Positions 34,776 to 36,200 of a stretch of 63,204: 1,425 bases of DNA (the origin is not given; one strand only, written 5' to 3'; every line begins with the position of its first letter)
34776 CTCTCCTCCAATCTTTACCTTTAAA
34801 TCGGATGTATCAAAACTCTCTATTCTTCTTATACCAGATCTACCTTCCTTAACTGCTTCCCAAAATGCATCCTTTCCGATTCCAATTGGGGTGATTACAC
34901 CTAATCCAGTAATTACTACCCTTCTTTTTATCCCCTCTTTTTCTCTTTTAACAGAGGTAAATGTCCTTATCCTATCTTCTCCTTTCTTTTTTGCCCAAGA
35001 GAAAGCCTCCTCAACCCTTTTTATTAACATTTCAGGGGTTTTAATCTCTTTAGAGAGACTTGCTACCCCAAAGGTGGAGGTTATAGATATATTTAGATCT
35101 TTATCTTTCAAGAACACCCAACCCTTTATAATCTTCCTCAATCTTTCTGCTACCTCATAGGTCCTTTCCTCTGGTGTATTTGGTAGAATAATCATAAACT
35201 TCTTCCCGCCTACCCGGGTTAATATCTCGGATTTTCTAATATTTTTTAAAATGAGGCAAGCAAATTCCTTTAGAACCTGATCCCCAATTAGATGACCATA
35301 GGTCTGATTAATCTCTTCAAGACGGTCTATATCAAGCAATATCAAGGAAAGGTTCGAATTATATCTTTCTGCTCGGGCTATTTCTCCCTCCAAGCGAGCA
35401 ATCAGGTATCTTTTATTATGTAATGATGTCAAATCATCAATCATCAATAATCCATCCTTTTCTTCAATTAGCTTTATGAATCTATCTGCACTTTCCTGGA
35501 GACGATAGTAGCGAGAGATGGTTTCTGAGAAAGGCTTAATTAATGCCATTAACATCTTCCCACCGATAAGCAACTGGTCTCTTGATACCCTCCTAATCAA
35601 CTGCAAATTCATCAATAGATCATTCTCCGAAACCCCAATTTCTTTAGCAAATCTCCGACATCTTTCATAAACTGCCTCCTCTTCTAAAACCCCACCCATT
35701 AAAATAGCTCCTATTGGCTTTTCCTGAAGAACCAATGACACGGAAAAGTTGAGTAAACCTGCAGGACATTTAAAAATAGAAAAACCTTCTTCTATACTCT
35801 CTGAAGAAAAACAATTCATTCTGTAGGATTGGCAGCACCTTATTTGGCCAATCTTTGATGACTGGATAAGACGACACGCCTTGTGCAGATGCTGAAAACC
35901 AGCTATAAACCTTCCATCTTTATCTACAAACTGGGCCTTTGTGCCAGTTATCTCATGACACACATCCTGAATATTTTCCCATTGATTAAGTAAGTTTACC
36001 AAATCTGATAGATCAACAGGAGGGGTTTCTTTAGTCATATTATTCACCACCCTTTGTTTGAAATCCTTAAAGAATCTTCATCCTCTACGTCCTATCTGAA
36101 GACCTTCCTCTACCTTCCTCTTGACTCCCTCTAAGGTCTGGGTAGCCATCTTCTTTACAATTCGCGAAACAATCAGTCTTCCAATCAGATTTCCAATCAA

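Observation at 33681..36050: Ketosynthase fused to a PocR sensor and a degenerate GGDEF domain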

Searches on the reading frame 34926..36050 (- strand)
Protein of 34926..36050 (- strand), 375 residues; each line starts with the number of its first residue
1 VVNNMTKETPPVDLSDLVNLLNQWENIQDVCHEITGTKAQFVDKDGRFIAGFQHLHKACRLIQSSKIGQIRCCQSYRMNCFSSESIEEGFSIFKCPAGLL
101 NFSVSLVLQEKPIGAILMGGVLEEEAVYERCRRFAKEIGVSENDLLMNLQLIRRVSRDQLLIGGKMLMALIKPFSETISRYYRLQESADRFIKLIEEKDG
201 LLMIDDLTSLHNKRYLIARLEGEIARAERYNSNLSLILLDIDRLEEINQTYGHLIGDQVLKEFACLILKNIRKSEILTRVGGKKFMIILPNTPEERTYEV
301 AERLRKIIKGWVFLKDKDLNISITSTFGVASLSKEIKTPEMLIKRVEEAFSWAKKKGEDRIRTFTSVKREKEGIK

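Call 27: find_related_loci(query=A2, collection=genome_contigs, flank=10000)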
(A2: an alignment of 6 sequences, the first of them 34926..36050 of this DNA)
Query A2 (375 aa) in genome_contigs; peptide patterns used: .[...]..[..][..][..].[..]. (x = any residue, [..] = any of these).
14 stretches matched a pattern; 2 encode a relative of the query (tblastn E <= 1e-3); 2 distinct loci.
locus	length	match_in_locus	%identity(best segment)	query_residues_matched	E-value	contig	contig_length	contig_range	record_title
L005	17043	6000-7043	39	16-362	4e-77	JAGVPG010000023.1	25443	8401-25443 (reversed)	MAG: Actinomycetota bacterium isolate DeMMO3_18 c_000000075676, whole genome shotgun sequence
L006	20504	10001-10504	23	9-182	1e-9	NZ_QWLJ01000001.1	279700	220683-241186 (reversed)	Roseburia sp. 1XD42-34 Scaffold1_1, whole genome shotgun sequence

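Call 28: find_related_loci(query=A2, collection=metagenome_contigs, flank=10000)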
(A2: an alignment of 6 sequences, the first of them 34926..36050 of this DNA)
Query A2 (375 aa) in metagenome_contigs; peptide patterns used: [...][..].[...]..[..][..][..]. (x = any residue, [..] = any of these).
50 stretches matched a pattern; 4 encode a relative of the query (tblastn E <= 1e-3); 4 distinct loci.
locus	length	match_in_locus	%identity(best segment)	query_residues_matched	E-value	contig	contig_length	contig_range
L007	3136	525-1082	23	12-206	1e-6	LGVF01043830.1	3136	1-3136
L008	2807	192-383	34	12-76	1e-5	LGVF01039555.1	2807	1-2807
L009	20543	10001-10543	23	12-201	1e-5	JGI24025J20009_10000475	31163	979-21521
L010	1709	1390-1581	32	12-76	4e-5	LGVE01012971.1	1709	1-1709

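Call 31: search_protein_families(library=pfam, proteins=[L005:5919-8369:+, L005:8435-9049:+, L005:9074-11092:+, L005:11163-12917:+, L005:12917-14638:+, L005:14661-15857:+, L005:4473-5720:+, L005:3334-4461:+, L005:2290-3321:+], max_evalue=0.001)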
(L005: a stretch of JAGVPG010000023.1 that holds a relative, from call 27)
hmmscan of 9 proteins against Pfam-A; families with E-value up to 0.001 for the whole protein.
L005:5919-8369:+ (816 aa): 4 families
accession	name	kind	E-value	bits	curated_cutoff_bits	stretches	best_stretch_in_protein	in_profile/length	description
PF00109.32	ketoacyl-synt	-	7.6e-49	167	20.8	1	403-646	2-252/252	Beta-ketoacyl synthase, N-terminal domain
PF02801.28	Ketoacyl-synt_C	-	8.2e-39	132.7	20.8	1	654-769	1-119/119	Beta-ketoacyl synthase, C-terminal domain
PF10114.15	PocR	-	3.2e-28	99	23.9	1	34-188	6-157/162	Sensory domain found in PocR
PF00990.26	GGDEF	-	2.4e-27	96.1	23.8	1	217-373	2-161/161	Diguanylate cyclase, GGDEF domain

L005:8435-9049:+ (204 aa): 10 families
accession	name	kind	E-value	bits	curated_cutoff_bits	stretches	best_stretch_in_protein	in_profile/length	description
PF13646.12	HEAT_2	-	3.6e-33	114.1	27.7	2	99-181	2-86/88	HEAT repeats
PF02985.28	HEAT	-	6.3e-22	76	23.5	2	132-154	5-27/31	HEAT repeat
PF03130.22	HEAT_PBS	-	5.2e-19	67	20.9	1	143-169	1-27/27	PBS lyase HEAT-like repeat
PF13513.12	HEAT_EZ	-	1.3e-11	45.1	27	0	97-123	29-55/55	HEAT-like repeat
PF12717.13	Cnd1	-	1.6e-09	38.5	26.4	1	56-130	12-92/162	non-SMC mitotic condensation complex subunit 1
PF25767.1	ARM_TBCD_2nd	-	2.2e-07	31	29.7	0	98-125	79-106/245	Tubulin-specific chaperone D-like, ARM repeats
PF12755.13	Vac14_Fab1_bd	-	2.2e-05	25.4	22.1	0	97-138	28-68/97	Vacuolar 14 Fab1-binding region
PF24714.1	TOR1L1_N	-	5.4e-05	23.1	43.3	0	127-155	211-239/281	TORTIFOLIA1 N-terminal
PF20168.4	PDS5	-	0.00012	20.5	27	0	97-154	322-387/1053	Sister chromatid cohesion protein PDS5 protein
PF01602.26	Adaptin_N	-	0.00013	21.1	37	0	97-188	266-365/524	Adaptin N terminal region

L005:9074-11092:+ (672 aa): 7 families
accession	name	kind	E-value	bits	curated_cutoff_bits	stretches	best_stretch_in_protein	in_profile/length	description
PF13487.12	HD_5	-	1.5e-35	122.9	27.2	1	476-640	3-170/170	HD domain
PF01966.28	HD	-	6.6e-21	75.2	22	1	489-609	3-116/116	HD domain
PF16927.11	HisKA_7TM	-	1.2e-19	71.5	28.6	1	9-222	3-222/224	N-terminal 7TM region of histidine kinase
PF13185.12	GAF_2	-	4.3e-09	37.1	28.6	1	318-457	6-136/136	GAF domain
PF13492.12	GAF_3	-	1.5e-08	35.6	27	1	335-458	21-129/129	GAF domain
PF01590.32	GAF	-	7.4e-05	23.7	22.4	1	376-456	58-133/133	GAF domain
PF08668.18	HDOD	-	0.0008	19.4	22.9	0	488-544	96-150/196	HDOD domain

L005:11163-12917:+ (584 aa): 5 families
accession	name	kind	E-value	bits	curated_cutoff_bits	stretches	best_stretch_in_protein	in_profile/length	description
PF16927.11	HisKA_7TM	-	2.9e-14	53.9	28.6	1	22-236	3-222/224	N-terminal 7TM region of histidine kinase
PF13492.12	GAF_3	-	4.3e-09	37.3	27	1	329-466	1-129/129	GAF domain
PF13185.12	GAF_2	-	3.8e-08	34.1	28.6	1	328-465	2-136/136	GAF domain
PF01590.32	GAF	-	9e-06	26.7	22.4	1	329-464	1-133/133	GAF domain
PF00990.26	GGDEF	-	0.00049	20.3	23.8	0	485-569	14-107/161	Diguanylate cyclase, GGDEF domain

L005:12917-14638:+ (573 aa): 5 families
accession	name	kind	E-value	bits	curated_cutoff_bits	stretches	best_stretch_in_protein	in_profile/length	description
PF16927.11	HisKA_7TM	-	1.4e-13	51.7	28.6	1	10-227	2-222/224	N-terminal 7TM region of histidine kinase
PF13185.12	GAF_2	-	2e-10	41.5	28.6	1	319-455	2-136/136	GAF domain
PF01590.32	GAF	-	4.3e-10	40.7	22.4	1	321-454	2-133/133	GAF domain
PF00990.26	GGDEF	-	9.4e-08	32.4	23.8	1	470-565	9-113/161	Diguanylate cyclase, GGDEF domain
PF13492.12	GAF_3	-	2.6e-07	31.5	27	1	321-456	2-129/129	GAF domain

L005:14661-15857:+ (398 aa): 4 families
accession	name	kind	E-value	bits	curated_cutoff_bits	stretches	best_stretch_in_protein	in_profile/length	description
PF00990.26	GGDEF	-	8e-28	97.7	23.8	1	241-394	3-159/161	Diguanylate cyclase, GGDEF domain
PF13185.12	GAF_2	-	3.1e-07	31.1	28.6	1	106-231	3-136/136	GAF domain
PF01590.32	GAF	-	8e-06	26.8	22.4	1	106-230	1-133/133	GAF domain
PF13492.12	GAF_3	-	3.8e-05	24.5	27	1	106-232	1-129/129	GAF domain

L005:4473-5720:+ (415 aa): 1 family
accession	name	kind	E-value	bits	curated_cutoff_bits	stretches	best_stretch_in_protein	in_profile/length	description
PF00171.27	Aldedh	-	9e-25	87.6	23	2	3-284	30-298/461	Aldehyde dehydrogenase family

L005:3334-4461:+ (375 aa): 2 families
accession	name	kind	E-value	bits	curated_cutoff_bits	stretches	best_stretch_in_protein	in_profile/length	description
PF00696.33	AA_kinase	-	1.7e-45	156.1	24.9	1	11-231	1-223/234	Amino acid kinase family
PF01472.26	PUA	-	2.5e-20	72.6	24.8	1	283-355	1-72/74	PUA domain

L005:2290-3321:+ (343 aa): 6 families
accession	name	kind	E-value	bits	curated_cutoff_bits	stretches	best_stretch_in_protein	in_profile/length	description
PF01018.28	GTP1_OBG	-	2.4e-60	203.1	27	1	3-156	1-155/155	GTP1/OBG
PF01926.29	MMR_HSR1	-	3.5e-26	92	21.9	1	159-279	1-110/113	50S ribosome-binding GTPase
PF02421.24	FeoB_N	-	5.2e-10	39.5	27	1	159-215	2-57/156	Ferrous iron transport protein B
PF03193.22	RsgA_GTPase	-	4.2e-08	33.7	30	1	274-328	54-108/174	RsgA GTPase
PF00071.28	Ras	-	5.7e-05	23.2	21.6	0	259-328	92-160/162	Ras family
PF00009.33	GTP_EFTU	-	0.00063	19.8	26.5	0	273-327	121-185/188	Elongation factor Tu GTP binding domain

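Call 40: search_protein_representatives(alignment_id=A2)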
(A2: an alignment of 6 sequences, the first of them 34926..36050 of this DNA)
Query: 6 sequences, 375 profile positions. Proteins with E-value up to 0.001 (for the whole library): 540193; up to 1e-10: 381576; up to 1e-30: 17462. The best 150 are listed.
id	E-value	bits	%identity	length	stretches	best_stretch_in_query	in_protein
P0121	6.1e-142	489.6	-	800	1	1-374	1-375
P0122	3.3e-130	451.0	-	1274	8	200-358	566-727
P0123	6.7e-106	370.9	-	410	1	1-363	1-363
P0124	8.5e-90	318.0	-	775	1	7-359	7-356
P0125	2.3e-77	277.1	-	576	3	199-360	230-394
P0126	1.8e-76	274.1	-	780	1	10-368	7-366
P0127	6.1e-73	262.5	-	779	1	8-352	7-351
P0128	1.5e-70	254.6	-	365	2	83-206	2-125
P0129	9.5e-69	248.7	-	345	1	10-346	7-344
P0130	1.3e-68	248.3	-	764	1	11-364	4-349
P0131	5.2e-68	246.3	-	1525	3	190-363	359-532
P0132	3.3e-67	243.6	-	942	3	195-360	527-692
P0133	5.7e-67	242.8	-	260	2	162-364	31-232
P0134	2.8e-65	237.3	-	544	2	200-361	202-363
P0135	6.5e-64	232.8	-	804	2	199-368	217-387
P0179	5.9e-54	200.0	-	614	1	6-196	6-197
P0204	8.8e-52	192.9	-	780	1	9-364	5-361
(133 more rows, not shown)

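Call 41: search_protein_families(library=pfam, proteins=[P0121, P0123, P0124, P0126, P0127, P0129, P0130, P0204, P0179], max_evalue=0.001)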
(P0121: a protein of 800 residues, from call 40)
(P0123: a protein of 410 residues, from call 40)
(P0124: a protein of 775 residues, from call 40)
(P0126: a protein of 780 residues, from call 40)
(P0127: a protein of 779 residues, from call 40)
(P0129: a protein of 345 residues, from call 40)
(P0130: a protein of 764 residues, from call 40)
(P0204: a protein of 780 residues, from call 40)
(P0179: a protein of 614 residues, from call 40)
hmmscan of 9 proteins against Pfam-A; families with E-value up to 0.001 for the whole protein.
P0121 (800 aa): 5 families
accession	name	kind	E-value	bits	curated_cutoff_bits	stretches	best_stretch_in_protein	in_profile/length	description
PF00109.32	ketoacyl-synt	-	1.1e-52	179.6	20.8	1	385-628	2-252/252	Beta-ketoacyl synthase, N-terminal domain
PF02801.28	Ketoacyl-synt_C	-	5e-39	133.4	20.8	1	636-751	1-119/119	Beta-ketoacyl synthase, C-terminal domain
PF00990.26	GGDEF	-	5.1e-31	108.1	23.8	1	202-357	3-161/161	Diguanylate cyclase, GGDEF domain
PF10114.15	PocR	-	4.9e-20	72.4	23.9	1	18-172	6-157/162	Sensory domain found in PocR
PF00108.29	Thiolase_N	-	0.00045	20.1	26.4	0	527-573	65-113/260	Thiolase, N-terminal domain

P0123 (410 aa): 4 families
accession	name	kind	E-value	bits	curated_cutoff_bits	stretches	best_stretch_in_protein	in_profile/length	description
PF00990.26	GGDEF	-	9.3e-38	130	23.8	1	199-354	2-159/161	Diguanylate cyclase, GGDEF domain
PF10114.15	PocR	-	1.7e-20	73.9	23.9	1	19-169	7-156/162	Sensory domain found in PocR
PF24898.2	GGDEF_GdpP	-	5.5e-07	30.3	30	1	235-362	1-121/126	Cyclic-di-AMP phosphodiesterase GdpP-like, GGDEF domain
PF00109.32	ketoacyl-synt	-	8.7e-06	25.9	20.8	1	372-406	3-37/252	Beta-ketoacyl synthase, N-terminal domain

P0124 (775 aa): 5 families
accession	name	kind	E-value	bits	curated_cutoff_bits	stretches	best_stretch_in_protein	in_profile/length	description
PF00109.32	ketoacyl-synt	-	1.2e-42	146.7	20.8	1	368-610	2-252/252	Beta-ketoacyl synthase, N-terminal domain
PF02801.28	Ketoacyl-synt_C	-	9.8e-37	126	20.8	1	618-732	1-118/119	Beta-ketoacyl synthase, C-terminal domain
PF00990.26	GGDEF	-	1.4e-34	119.6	23.8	1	200-350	3-158/161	Diguanylate cyclase, GGDEF domain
PF10114.15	PocR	-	5.5e-25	88.4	23.9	1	17-170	5-157/162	Sensory domain found in PocR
PF00108.29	Thiolase_N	-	0.00077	19.3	26.4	0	510-556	66-114/260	Thiolase, N-terminal domain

P0126 (780 aa): 5 families
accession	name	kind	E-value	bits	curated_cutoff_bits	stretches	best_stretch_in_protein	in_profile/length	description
PF00109.32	ketoacyl-synt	-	3.4e-46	158.3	20.8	1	368-613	2-252/252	Beta-ketoacyl synthase, N-terminal domain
PF02801.28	Ketoacyl-synt_C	-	1.6e-36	125.3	20.8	1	621-736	1-119/119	Beta-ketoacyl synthase, C-terminal domain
PF00990.26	GGDEF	-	1.5e-29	103.3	23.8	1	197-350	3-157/161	Diguanylate cyclase, GGDEF domain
PF10114.15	PocR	-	4.6e-23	82.2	23.9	1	15-169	6-159/162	Sensory domain found in PocR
PF00108.29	Thiolase_N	-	2.3e-05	24.4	26.4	0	511-557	65-113/260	Thiolase, N-terminal domain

P0127 (779 aa): 5 families
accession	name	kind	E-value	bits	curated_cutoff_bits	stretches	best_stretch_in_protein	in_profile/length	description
PF00109.32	ketoacyl-synt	-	3.4e-49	168.2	20.8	1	371-614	2-252/252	Beta-ketoacyl synthase, N-terminal domain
PF02801.28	Ketoacyl-synt_C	-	4e-37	127.3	20.8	1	622-736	1-118/119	Beta-ketoacyl synthase, C-terminal domain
PF00990.26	GGDEF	-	2.4e-31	109.1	23.8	1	198-351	3-157/161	Diguanylate cyclase, GGDEF domain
PF10114.15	PocR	-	6.7e-25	88.2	23.9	1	16-168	5-157/162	Sensory domain found in PocR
PF00108.29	Thiolase_N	-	0.00042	20.2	26.4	0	520-559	74-113/260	Thiolase, N-terminal domain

P0129 (345 aa): 2 families
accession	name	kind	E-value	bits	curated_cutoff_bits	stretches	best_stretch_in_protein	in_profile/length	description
PF00990.26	GGDEF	-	4.5e-30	105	23.8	1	197-344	3-151/161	Diguanylate cyclase, GGDEF domain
PF10114.15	PocR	-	2.5e-22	79.8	23.9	1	21-164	12-154/162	Sensory domain found in PocR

P0130 (764 aa): 4 families
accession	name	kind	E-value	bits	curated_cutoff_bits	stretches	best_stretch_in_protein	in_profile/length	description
PF00109.32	ketoacyl-synt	-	2.3e-45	155.6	20.8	1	355-597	3-252/252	Beta-ketoacyl synthase, N-terminal domain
PF02801.28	Ketoacyl-synt_C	-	1.9e-35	121.9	20.8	1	605-720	1-119/119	Beta-ketoacyl synthase, C-terminal domain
PF10114.15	PocR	-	6e-28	98.1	23.9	1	10-162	5-159/162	Sensory domain found in PocR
PF00990.26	GGDEF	-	1.3e-24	87.2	23.8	1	186-339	3-159/161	Diguanylate cyclase, GGDEF domain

P0204 (780 aa): 5 families
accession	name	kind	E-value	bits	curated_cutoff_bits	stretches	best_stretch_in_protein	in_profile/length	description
PF00109.32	ketoacyl-synt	-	1.2e-48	166.3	20.8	1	371-613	3-252/252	Beta-ketoacyl synthase, N-terminal domain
PF02801.28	Ketoacyl-synt_C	-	1.4e-34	119.1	20.8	1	621-736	1-119/119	Beta-ketoacyl synthase, C-terminal domain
PF00990.26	GGDEF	-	3.8e-15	56.5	23.8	1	199-351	6-159/161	Diguanylate cyclase, GGDEF domain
PF10114.15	PocR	-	2e-14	54.1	23.9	1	16-160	8-151/162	Sensory domain found in PocR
PF00108.29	Thiolase_N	-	2.4e-06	27.5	26.4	1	512-559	65-114/260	Thiolase, N-terminal domain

P0179 (614 aa): 4 families
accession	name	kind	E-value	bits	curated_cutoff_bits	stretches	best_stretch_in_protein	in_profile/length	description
PF00109.32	ketoacyl-synt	-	8.8e-49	166.8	20.8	1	202-444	3-252/252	Beta-ketoacyl synthase, N-terminal domain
PF02801.28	Ketoacyl-synt_C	-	4.5e-37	127.1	20.8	1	452-567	1-119/119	Beta-ketoacyl synthase, C-terminal domain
PF10114.15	PocR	-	3e-23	82.8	23.9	1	18-169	6-155/162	Sensory domain found in PocR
PF00108.29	Thiolase_N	-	0.00049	20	26.4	0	344-390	66-114/260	Thiolase, N-terminal domain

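Call 65: find_encoding_contigs(protein=P0179, flank=10000, max_places=2)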
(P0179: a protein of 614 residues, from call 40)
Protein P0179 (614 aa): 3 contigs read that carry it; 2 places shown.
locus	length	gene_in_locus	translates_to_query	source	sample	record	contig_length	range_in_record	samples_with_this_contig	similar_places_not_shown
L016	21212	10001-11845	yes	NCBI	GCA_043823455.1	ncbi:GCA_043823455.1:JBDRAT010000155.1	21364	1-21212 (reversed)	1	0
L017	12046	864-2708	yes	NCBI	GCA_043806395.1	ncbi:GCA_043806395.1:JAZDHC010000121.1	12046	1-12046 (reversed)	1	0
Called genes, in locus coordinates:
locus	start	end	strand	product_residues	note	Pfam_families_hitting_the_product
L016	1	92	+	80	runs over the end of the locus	?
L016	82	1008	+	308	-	-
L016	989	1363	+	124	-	-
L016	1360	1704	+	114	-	-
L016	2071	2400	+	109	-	PF05016:ParE_toxin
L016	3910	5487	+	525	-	PF14870:PSII_BNR (faint), PF02012:BNR (faint), PF15902:Sortilin-Vps10, PF00691:OmpA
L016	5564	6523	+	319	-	PF08450:SGL (faint), PF15869:TolB_like (faint), PF17170:DUF5128 (faint), PF25021:TEN_NHL (faint), PF01436:NHL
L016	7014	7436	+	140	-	PF00226:DnaJ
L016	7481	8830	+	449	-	PF03349:Toluene_X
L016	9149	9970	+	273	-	PF04199:Cyclase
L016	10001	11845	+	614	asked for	PF10114:PocR, PF00109:ketoacyl-synt, PF02801:Ketoacyl-synt_C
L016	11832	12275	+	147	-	PF10604:Polyketide_cyc2, PF03364:Polyketide_cyc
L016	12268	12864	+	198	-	PF06966:DUF1295 (weak), PF04140:ICMT, PF04191:PEMT, PF01222:ERG4_ERG24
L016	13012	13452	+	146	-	PF10604:Polyketide_cyc2 (weak), PF03364:Polyketide_cyc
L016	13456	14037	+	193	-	PF04140:ICMT, PF04191:PEMT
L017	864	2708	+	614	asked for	PF10114:PocR, PF00109:ketoacyl-synt, PF02801:Ketoacyl-synt_C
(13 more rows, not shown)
